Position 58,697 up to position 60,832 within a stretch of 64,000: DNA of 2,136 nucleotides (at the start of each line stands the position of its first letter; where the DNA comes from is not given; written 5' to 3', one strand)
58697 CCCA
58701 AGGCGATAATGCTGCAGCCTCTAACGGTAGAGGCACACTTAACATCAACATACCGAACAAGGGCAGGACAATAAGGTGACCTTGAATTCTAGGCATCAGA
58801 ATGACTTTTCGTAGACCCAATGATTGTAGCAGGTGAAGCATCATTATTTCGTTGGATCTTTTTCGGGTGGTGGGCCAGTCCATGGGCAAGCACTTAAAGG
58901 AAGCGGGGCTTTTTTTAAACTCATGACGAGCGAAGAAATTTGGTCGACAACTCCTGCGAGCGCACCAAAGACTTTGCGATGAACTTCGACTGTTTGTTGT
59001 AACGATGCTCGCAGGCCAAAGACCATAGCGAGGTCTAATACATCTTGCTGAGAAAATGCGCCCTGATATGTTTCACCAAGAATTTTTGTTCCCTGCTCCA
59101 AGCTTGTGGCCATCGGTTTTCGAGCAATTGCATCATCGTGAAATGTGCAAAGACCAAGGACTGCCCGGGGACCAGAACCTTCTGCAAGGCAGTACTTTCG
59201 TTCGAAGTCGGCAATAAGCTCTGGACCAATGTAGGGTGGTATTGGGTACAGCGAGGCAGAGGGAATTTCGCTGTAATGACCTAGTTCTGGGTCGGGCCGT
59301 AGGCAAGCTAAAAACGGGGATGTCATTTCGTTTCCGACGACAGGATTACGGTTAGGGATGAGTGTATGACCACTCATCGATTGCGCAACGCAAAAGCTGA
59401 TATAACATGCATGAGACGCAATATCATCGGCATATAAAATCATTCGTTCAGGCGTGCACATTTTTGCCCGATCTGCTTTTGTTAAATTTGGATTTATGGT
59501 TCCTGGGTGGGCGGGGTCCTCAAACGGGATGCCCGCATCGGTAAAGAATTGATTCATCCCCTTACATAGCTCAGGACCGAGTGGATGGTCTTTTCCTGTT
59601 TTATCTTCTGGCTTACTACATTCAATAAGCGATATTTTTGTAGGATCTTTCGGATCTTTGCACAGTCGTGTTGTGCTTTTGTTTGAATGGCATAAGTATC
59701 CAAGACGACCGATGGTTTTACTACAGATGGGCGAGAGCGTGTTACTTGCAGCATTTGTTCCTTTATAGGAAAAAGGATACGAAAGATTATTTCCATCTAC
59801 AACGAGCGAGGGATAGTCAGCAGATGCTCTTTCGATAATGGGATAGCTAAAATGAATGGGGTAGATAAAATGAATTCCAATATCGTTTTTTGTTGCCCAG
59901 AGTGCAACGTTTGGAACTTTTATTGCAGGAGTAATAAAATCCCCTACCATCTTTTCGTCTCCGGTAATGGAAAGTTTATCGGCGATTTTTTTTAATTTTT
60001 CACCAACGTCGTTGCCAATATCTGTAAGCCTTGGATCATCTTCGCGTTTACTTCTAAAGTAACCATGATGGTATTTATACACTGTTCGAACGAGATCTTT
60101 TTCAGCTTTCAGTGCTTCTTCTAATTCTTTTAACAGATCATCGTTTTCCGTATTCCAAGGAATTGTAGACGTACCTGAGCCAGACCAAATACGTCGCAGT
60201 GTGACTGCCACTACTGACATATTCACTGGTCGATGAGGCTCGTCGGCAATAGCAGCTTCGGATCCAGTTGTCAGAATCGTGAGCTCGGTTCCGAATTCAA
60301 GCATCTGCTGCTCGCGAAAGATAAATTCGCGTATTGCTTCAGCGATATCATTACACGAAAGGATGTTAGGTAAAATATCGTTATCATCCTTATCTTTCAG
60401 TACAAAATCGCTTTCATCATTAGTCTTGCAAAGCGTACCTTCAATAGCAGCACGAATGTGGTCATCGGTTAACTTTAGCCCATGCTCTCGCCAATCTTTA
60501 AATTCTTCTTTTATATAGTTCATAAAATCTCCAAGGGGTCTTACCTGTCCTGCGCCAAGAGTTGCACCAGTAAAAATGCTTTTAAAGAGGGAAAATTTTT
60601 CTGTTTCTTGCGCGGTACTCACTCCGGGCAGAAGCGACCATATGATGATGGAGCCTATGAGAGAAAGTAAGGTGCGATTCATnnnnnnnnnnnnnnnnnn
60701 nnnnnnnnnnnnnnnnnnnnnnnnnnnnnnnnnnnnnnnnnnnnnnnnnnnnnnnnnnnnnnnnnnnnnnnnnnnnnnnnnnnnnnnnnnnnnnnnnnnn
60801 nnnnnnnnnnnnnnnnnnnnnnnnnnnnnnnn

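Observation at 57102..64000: Translationally coupled operon of at least five exported, Cys-containing proteins with no recognisable domains; the best candidate for an undescribed envelope or surface system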

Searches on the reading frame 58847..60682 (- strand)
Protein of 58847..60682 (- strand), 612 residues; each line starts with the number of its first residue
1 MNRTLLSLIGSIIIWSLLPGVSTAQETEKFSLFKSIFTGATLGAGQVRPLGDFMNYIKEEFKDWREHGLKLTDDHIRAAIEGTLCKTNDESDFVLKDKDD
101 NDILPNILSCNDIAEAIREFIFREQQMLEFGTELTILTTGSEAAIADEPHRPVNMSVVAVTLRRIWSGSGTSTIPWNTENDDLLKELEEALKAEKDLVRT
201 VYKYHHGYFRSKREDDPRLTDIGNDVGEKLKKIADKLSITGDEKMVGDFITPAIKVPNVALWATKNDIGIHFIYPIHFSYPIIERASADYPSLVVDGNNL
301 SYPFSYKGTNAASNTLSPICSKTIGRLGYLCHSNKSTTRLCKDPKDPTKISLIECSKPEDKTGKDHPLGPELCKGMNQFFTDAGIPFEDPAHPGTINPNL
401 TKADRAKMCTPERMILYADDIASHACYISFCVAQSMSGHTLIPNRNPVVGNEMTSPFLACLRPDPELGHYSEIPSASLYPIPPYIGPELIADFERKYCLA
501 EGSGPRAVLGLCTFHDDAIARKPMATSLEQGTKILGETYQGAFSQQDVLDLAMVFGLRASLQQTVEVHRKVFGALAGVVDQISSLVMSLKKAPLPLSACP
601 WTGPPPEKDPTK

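Call 6: search_protein_families(library=pfam, proteins=[window:58847-60682:-], max_evalue=1)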
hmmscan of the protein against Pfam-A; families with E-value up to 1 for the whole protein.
window:58847-60682:- (612 aa): 0 families

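Call 7: search_protein_families(library=ncbifam, proteins=[window:58847-60682:-], max_evalue=1)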
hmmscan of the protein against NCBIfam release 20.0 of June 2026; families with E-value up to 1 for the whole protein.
window:58847-60682:- (612 aa): 1 family
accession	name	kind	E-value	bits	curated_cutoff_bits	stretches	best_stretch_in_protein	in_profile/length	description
NF041869.1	paae_haloarch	equivalog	0.012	15.8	100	1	360-388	26-53/56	1,2-phenylacetyl-CoA epoxidase subunit PaaE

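Call 9: find_homologous_proteins(query=window:58847-60682:-)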
Query window:58847-60682:- (612 aa): 30 proteins with E <= 0.001 among 8000 candidates.
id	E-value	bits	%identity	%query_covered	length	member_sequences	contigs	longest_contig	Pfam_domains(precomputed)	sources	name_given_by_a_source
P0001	0.0e+0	1424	100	100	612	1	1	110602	-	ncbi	-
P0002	1.4e-153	531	42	99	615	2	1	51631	-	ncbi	-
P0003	4.3e-152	526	43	94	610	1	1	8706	-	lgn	-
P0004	1.2e-150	521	42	98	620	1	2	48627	-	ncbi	-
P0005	4.8e-149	516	42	98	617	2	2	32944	-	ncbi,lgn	-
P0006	4.0e-147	510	43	94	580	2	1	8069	-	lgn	-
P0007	4.7e-145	503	40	97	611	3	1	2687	-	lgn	-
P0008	1.9e-143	497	41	98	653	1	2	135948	-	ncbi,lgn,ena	-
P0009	2.2e-143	497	41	91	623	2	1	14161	-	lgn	-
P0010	3.4e-143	497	41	99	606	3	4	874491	-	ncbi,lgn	-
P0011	2.3e-142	494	40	99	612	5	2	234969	-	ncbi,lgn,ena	-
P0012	2.6e-141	490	40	94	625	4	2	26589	-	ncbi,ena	-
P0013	5.2e-141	489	42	94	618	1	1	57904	-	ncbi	-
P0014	1.2e-140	488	40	92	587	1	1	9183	-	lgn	-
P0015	1.9e-140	488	42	90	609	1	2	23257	-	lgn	-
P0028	4.4e-113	397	36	94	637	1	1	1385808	-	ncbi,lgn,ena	-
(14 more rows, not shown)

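Call 12: find_encoding_contigs(protein=P0010, flank=10000, max_places=2)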
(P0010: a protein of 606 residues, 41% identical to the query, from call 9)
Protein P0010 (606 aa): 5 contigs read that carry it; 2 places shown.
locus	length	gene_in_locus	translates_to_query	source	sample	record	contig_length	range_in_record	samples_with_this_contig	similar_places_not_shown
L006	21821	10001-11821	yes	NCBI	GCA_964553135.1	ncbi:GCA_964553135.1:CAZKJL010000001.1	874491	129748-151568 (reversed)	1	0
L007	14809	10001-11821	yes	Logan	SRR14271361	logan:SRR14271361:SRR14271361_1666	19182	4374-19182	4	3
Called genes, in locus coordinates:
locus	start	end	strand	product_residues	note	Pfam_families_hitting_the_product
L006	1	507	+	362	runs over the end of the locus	PF03033:Glyco_transf_28, PF04101:Glyco_tran_28_C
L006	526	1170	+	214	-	PF00160:Pro_isomerase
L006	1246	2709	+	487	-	PF00749:tRNA-synt_1c, PF19269:Anticodon_2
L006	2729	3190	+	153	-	-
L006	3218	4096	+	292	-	PF01565:FAD_binding_4, PF02873:MurB_C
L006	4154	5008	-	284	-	PF00436:SSB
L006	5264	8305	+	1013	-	-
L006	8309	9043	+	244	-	-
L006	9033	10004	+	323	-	-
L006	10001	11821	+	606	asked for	-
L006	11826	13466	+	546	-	-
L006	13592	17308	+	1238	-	PF02811:PHP, PF07733:DNA_pol3_alpha, PF17657:DNA_pol3_finger, PF14579:HHH_6, PF01336:tRNA_anti-codon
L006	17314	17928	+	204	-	PF01300:Sua5_yciO_yrdC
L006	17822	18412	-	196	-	-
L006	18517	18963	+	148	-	PF22811:Zn_ribbon_NrdR, PF03477:ATP-cone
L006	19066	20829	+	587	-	PF01336:tRNA_anti-codon, PF00152:tRNA-synt_2, PF02938:GAD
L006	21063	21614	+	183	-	-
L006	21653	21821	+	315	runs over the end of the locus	-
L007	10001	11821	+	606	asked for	-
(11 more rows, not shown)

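Call 13: find_encoding_contigs(protein=P0028, flank=10000, max_places=2)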
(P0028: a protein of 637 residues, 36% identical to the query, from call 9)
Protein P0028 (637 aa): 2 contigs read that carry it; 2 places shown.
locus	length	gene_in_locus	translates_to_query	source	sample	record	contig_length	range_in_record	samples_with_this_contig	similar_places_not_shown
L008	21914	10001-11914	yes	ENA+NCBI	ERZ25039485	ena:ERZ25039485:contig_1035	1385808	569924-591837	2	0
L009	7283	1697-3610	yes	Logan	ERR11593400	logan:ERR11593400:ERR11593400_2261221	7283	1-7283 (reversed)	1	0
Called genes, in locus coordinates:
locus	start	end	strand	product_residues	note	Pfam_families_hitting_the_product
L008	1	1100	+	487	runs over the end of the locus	PF00749:tRNA-synt_1c, PF19269:Anticodon_2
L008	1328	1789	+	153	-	-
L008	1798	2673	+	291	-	PF01565:FAD_binding_4, PF02873:MurB_C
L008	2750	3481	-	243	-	-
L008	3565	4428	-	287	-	PF00436:SSB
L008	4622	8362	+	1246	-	-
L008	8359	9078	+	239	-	-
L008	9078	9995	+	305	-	-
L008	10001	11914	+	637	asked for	-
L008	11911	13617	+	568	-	-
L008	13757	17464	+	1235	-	PF02811:PHP, PF07733:DNA_pol3_alpha, PF17657:DNA_pol3_finger, PF14579:HHH_6, PF01336:tRNA_anti-codon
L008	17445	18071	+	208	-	PF01300:Sua5_yciO_yrdC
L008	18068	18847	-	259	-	PF00106:adh_short, PF01370:Epimerase (weak), PF05368:NmrA (weak), PF08659:KR, PF13460:NAD_binding_10 (weak), PF13561:adh_short_C2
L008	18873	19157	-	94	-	-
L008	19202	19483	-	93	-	-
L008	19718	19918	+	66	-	-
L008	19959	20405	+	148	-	PF22811:Zn_ribbon_NrdR, PF03477:ATP-cone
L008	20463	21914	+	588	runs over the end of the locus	PF01336:tRNA_anti-codon, PF00152:tRNA-synt_2, PF02938:GAD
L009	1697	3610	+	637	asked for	-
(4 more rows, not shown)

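Call 19: find_related_loci(query=A1, collection=genome_contigs, flank=10000)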
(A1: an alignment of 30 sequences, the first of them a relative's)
Query A1 (612 aa) in genome_contigs; peptide patterns used: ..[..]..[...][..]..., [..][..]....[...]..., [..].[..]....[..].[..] (x = any residue, [..] = any of these).
212 stretches matched a pattern; 38 encode a relative of the query (tblastn E <= 1e-3); 34 distinct loci.
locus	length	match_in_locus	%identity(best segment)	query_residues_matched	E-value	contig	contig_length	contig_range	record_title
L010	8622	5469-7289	42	3-603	2e-156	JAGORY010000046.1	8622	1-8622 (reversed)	MAG: Candidatus Peribacteraceae bacterium isolate Gw_Eff_bin_294 Gw_Eff_22830_length_8622_cov_22.682284, whole genome sh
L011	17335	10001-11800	42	6-606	1e-152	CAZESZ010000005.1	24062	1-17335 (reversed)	MAG TPA_asm: uncultured Candidatus Peribacteria bacterium isolate SRP192515_co1_140 genome assembly, contig: NODE_1913_l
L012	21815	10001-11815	40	1-604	2e-151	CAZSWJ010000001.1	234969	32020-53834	MAG TPA_asm: uncultured Candidatus Peribacteria bacterium isolate SRP150892_co2_42 genome assembly, contig: NODE_31_leng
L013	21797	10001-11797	41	1-604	7e-151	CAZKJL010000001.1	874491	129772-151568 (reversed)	MAG TPA_asm: uncultured Candidatus Peribacteria bacterium isolate SRP292972_co1_59 genome assembly, contig: NODE_6_lengt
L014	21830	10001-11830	41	3-603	3e-149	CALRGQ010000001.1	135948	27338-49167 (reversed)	MAG: Candidatus Peribacteria bacterium isolate AH-03may19-31 genome assembly, contig: AH-03may19-C71, whole genome shotg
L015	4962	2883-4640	40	31-603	9e-150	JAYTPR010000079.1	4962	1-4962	MAG: Candidatus Peribacterales bacterium isolate GFS_4442 GFS_4442_78, whole genome shotgun sequence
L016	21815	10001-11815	40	3-604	2e-147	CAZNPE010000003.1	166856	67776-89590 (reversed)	MAG TPA_asm: uncultured Candidatus Peribacteria bacterium isolate SRP342105_co1_493 genome assembly, contig: NODE_97_len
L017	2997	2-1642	42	70-603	1e-152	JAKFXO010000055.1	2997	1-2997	MAG: Candidatus Peribacterales bacterium isolate ND3_Bin_28 ND3_0008613, whole genome shotgun sequence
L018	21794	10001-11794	40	31-610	5e-143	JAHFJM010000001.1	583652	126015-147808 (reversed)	MAG: Candidatus Peribacteria bacterium isolate nzgw386 NODE_7_length_583653_cov_11.942416, whole genome shotgun sequence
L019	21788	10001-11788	39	1-604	5e-139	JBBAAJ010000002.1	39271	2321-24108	MAG: Candidatus Peribacteraceae bacterium isolate SO_2017_GW3_39 scaffold_715_c1_OW296A_2017, whole genome shotgun seque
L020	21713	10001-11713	40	49-610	5e-134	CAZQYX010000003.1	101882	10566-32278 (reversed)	MAG TPA_asm: uncultured Candidatus Peribacteria bacterium isolate ERP113451_co3_227 genome assembly, contig: NODE_62_len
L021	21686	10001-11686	39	49-604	2e-128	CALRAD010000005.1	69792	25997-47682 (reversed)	MAG: Candidatus Peribacteria bacterium isolate MaH-04nov19-275 genome assembly, contig: MaH-04nov19-C687, whole genome s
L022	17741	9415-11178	39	19-604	6e-126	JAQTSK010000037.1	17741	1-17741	MAG: Candidatus Peribacteraceae bacterium isolate STB_185 NODE_7340_length_17741_cov_4.098899_Sandtown_B, whole genome s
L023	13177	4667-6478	40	6-603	1e-150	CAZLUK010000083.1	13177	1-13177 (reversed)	MAG TPA_asm: uncultured Candidatus Peribacteria bacterium isolate binchicken_co203_97 genome assembly, contig: k141_2791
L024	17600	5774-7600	37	3-604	3e-134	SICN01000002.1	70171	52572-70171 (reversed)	MAG: Candidatus Peribacteria bacterium isolate Baikal-deep-G206 BACOMB-C1317, whole genome shotgun sequence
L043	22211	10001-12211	25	66-600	1e-11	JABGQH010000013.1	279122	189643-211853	MAG: Candidatus Peregrinibacteria bacterium isolate co234_bin51 NODE_24_length_279122_cov_18.999781, whole genome shotgu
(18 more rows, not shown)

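Call 27: predict_structure(alignment_id=A1)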
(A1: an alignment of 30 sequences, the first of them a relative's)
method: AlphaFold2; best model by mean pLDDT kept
length: 612 residues; sequences in the alignment: 30
mean_pLDDT: 58.0   pTM: 0.30
mean pLDDT of the five models: 58.0, 57.6, 53.2, 53.0, 49.2
residues with pLDDT >= 90: 48; 70-90: 136; 50-70: 183; < 50: 245
segments of 3 or more residues with pLDDT < 50: 17-46, 96-106, 147-153, 162-172, 278-344, 348-372, 435-482, 499-526, 594-602, 609-612
pLDDT, mean of each block of 10 residues (from residue 1): 63 55 36 38 49 78 73 82 65 48 51 80 71 61 51 50 43 71 95 92 91 83 94 93 78 86 91 59 36 37 34 29 27 36 48 40 36 59 83 84 75 65 62 47 32 38 36 40 55 55 43 39 47 56 53 55 56 58 58 48 51 35
secondary structure, 60 per line:
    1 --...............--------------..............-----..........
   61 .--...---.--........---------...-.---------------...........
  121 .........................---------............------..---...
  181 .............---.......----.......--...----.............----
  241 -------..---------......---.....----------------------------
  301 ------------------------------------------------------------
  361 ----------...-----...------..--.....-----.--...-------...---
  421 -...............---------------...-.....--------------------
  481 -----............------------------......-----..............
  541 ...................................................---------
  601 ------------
elements in order: H3-17 H32-45 H51-61 H73-80 H110-145 H155-166 H178-193 H197-203 H208-214 H224-236 E259-264 E268-272 E379-381 E392-396 E415-417 H422-436 H456-460 H486-497 H516-521 H527-591

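Call 29: search_solved_structures(query=A1, max_evalue=10)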
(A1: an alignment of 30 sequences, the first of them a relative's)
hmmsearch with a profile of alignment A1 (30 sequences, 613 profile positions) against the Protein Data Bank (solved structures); distinct sequences matched with E-value up to 10: 5.
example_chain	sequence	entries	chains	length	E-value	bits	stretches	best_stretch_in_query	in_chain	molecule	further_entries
4j42_A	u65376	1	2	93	0.39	12.1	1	179-246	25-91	secreted protein EsxB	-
4j41_A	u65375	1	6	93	0.6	11.5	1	179-246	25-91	secreted protein EsxB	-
4j7k_A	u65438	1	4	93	0.84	11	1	179-246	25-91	secreted protein EsxB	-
4iyh_A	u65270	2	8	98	0.87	11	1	179-247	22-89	Secreted protein EsxB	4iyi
4j10_A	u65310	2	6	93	1.4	10.3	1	179-246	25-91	SECRETED PROTEIN ESXB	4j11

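Call 39: fold_search(model_id=the predicted structure, library=pdb)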
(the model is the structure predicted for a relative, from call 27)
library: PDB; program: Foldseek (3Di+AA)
matches with E <= 10: 3; with E <= 0.001: 0
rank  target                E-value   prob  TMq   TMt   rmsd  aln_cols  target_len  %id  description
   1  1uff_MODEL_1_A        6.9e+00  0.02  0.03  0.19  16.0        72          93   18  Solution structure of the first SH3 domain of human intersectin2 (KIAA1256) (released 2003-11-29)
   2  4ons_A                9.4e+00  0.01  0.08  0.17  27.3       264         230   11  Structural and thermodynamic characterization of cadherin-beta-catenin-alpha-catenin complex formation (released 2014-04-09)
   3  3hbl_D                9.9e+00  0.00  0.06  0.04  23.7       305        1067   13  Crystal Structure of S. aureus Pyruvate Carboxylase T908A Mutant (released 2009-06-30)

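Call 43: search_protein_representatives(alignment_id=A1)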
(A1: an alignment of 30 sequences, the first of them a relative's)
Query: 30 sequences, 613 profile positions. Proteins with E-value up to 0.001 (for the whole library): 217; up to 1e-10: 197; up to 1e-30: 85. The best 150 are listed.
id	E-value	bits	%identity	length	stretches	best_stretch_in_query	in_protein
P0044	8.6e-259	876.4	-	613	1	1-612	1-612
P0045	1.7e-254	862.2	-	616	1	1-609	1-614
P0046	1.7e-231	786.2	-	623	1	3-611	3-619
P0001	7.8e-230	780.8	-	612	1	3-611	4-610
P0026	2.2e-227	772.7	-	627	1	1-609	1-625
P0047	6.1e-225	764.6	-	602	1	1-607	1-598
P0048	1.1e-218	744.0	-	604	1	1-608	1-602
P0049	1.6e-205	700.5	-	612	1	1-610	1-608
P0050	5.0e-187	639.4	-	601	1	3-607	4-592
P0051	3.1e-185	633.4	-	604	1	1-606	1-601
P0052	3.2e-180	616.9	-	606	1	9-611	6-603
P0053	5.5e-180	616.1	-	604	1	1-612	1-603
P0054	9.6e-172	588.9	-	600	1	9-610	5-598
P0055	3.5e-170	583.7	-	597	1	5-607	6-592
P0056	3.2e-169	580.6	-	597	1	8-607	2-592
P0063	8.1e-119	414.1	-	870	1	2-607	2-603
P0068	1.8e-48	181.8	-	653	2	324-601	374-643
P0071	1.9e-43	165.1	-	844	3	406-602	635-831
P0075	1.3e-40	155.8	-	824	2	1-375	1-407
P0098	1.4e-34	135.9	-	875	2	386-601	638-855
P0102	4.4e-34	134.2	-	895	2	410-601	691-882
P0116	2.2e-32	128.6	-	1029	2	406-601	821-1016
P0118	7.9e-32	126.8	-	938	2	387-601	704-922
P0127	2.2e-30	122.0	-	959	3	406-601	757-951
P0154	6.4e-26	107.3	-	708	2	227-601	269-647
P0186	7.7e-21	90.5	-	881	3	323-381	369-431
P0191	3.8e-20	88.2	-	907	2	390-604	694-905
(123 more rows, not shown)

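Call 44: search_protein_families(library=pfam, proteins=[P0063, P0068, P0071, P0075, P0098, P0102, P0116, P0118, P0127, P0154], max_evalue=0.01)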
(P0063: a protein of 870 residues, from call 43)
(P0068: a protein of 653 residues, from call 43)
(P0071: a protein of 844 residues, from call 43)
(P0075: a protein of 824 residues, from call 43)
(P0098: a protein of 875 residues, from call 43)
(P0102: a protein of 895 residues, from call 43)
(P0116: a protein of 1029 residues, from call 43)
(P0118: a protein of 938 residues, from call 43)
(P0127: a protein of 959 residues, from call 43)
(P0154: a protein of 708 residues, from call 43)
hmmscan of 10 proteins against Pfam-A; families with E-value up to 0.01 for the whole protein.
P0063 (870 aa): 0 families

P0068 (653 aa): 0 families

P0071 (844 aa): 0 families

P0075 (824 aa): 0 families

P0098 (875 aa): 0 families

P0102 (895 aa): 0 families

P0116 (1029 aa): 0 families

P0118 (938 aa): 0 families

P0127 (959 aa): 0 families

P0154 (708 aa): 0 families

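Call 45: list_cluster_members(proteins=[P0063, P0068, P0071, P0075, P0098, P0116, P0127, P0154, P0186, P0191])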
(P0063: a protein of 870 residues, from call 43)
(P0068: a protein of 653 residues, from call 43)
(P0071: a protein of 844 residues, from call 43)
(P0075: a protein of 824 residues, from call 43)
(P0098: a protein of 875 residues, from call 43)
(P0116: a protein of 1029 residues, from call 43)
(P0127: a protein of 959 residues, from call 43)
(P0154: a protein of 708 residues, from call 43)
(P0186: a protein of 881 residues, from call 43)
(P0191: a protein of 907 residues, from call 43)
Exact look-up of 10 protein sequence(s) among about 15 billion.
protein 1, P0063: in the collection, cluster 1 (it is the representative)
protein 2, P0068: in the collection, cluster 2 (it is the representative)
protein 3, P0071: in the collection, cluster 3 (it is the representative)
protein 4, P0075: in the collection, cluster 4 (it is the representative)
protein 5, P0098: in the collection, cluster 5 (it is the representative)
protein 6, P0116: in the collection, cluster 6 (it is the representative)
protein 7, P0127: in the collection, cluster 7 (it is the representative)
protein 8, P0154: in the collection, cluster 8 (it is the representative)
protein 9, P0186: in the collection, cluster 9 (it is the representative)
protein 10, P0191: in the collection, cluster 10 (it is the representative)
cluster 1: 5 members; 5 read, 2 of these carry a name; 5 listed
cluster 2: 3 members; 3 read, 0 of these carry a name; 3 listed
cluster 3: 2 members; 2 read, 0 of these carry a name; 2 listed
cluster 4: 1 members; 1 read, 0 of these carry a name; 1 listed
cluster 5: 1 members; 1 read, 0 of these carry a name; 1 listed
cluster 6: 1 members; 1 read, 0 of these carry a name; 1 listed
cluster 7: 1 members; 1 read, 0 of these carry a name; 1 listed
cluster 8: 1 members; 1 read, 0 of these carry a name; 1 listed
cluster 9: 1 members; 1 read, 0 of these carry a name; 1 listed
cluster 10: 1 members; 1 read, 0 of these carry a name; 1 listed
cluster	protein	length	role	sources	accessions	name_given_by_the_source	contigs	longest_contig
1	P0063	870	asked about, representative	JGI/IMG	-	hypothetical protein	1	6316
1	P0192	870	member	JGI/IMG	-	hypothetical protein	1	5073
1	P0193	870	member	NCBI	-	-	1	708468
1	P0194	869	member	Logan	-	-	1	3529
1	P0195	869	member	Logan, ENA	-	-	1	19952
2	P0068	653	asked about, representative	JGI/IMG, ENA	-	-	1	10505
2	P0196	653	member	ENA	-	-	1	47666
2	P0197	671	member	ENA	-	-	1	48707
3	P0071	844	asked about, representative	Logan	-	-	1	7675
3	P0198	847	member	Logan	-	-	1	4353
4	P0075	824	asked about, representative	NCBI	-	-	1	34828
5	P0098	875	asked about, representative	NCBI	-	-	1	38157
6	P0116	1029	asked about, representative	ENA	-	-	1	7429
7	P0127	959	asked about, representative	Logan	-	-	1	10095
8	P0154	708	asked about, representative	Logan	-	-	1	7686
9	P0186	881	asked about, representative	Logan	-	-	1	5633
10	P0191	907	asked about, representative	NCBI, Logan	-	-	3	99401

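Call 58: predict_structure(alignment_id=A7)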
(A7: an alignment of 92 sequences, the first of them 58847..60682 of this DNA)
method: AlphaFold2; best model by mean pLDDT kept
length: 612 residues; sequences in the alignment: 92
mean_pLDDT: 82.2   pTM: 0.78
mean pLDDT of the five models: 82.2, 77.7, 77.6, 77.4, 77.1
residues with pLDDT >= 90: 237; 70-90: 247; 50-70: 112; < 50: 16
segments of 3 or more residues with pLDDT < 50: 21-26
pLDDT, mean of each block of 10 residues (from residue 1): 63 63 52 84 81 93 89 94 82 68 73 94 92 86 78 81 71 87 98 96 96 95 98 97 92 95 96 90 85 91 90 90 86 68 86 73 49 76 95 91 91 87 84 76 51 53 61 60 88 92 86 85 91 92 90 86 84 82 84 70 60 55
secondary structure, 60 per line:
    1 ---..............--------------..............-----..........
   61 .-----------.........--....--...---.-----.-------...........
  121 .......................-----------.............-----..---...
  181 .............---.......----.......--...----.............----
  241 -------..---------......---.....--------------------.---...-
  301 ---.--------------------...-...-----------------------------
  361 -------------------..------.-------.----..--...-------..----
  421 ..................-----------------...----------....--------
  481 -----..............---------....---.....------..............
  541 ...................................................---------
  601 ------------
elements in order: H4-17 H32-45 H51-61 H73-81 H84-87 H110-143 H155-167 H178-193 H197-203 H208-214 H224-236 E259-264 E268-272 H421-438 H469-472 H486-499 H509-512 H516-520 H527-591

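Call 61: fold_search(model_id=the predicted structure, library=pdb)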
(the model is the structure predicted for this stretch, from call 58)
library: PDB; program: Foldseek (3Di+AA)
matches with E <= 10: 1; with E <= 0.001: 0
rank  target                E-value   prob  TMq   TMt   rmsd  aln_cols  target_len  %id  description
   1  9bqx_A                6.5e+00  0.13  0.11  0.23   6.7       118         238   14  Membrane-bound AMPH-1 tube in the presence of GTP (released 2025-05-14)

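Call 65: search_protein_families(library=phrogs, proteins=[window:58847-60682:-], max_evalue=0.1)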
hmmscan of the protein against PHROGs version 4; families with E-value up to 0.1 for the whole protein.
window:58847-60682:- (612 aa): 1 family
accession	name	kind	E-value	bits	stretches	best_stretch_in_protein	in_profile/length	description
phrog_27318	-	unknown function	0.067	13.4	1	181-215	207-242/289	-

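Call 66: search_protein_families(library=padloc, proteins=[window:58847-60682:-], max_evalue=0.1)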
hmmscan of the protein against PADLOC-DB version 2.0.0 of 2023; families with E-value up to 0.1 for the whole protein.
window:58847-60682:- (612 aa): 0 families
